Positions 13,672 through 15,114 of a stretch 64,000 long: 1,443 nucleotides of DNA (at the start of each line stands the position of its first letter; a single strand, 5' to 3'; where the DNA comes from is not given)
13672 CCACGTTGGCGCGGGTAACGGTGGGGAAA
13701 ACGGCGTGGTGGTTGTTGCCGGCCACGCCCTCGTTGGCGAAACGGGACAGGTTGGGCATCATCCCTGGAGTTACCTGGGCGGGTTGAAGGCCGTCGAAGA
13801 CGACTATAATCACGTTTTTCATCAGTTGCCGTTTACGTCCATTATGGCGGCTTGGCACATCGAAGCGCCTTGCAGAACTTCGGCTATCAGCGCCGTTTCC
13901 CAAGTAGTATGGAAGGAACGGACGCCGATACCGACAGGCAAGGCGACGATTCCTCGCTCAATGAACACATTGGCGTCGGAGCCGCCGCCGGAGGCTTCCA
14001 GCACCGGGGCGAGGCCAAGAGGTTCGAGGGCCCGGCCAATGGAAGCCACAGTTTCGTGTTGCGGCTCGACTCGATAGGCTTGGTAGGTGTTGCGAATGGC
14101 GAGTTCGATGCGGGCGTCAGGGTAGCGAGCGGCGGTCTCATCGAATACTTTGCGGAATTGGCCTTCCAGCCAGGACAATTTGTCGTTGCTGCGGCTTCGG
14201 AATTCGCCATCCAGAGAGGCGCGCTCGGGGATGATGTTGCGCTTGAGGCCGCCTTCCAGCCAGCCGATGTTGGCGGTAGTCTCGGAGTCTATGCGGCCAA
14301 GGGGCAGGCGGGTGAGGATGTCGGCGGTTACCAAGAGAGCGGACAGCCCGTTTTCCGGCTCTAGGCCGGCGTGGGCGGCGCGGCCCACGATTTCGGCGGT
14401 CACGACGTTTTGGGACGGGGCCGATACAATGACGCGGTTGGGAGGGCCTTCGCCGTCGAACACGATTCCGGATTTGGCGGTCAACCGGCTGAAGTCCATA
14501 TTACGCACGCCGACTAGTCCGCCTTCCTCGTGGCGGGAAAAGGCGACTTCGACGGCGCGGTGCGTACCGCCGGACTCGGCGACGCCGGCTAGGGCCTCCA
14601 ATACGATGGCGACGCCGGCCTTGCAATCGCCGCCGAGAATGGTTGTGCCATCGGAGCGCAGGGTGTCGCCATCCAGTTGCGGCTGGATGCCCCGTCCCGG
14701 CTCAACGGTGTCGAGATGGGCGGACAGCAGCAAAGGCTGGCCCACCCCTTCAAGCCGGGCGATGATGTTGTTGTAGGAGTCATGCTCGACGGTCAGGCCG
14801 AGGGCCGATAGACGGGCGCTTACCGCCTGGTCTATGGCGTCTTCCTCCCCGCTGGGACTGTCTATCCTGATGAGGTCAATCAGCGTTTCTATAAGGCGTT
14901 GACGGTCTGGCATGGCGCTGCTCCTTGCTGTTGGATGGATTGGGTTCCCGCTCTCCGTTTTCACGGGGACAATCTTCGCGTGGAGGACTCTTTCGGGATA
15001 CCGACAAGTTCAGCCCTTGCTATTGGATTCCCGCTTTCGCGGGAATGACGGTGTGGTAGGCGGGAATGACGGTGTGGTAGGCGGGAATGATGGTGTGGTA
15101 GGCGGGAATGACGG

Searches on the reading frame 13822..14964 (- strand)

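Call 54: search_protein_families(library=pfam, proteins=[window:13822-14964:-], max_evalue=0.001)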
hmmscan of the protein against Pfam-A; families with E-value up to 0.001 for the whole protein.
window:13822-14964:- (380 aa): 4 families
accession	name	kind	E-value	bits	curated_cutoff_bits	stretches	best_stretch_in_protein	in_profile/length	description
PF07687.19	M20_dimer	-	5e-14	52.6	21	1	190-281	11-106/107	Peptidase dimerisation domain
PF01546.33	Peptidase_M20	-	5e-12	46.6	24.6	1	79-375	1-205/206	Peptidase family M20/M25/M40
PF04389.22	Peptidase_M28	-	1.7e-08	34.9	21.3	1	66-157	1-77/193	Peptidase family M28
PF05343.19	Peptidase_M42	-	0.00012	21.7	23.2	0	324-363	245-286/292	M42 glutamyl aminopeptidase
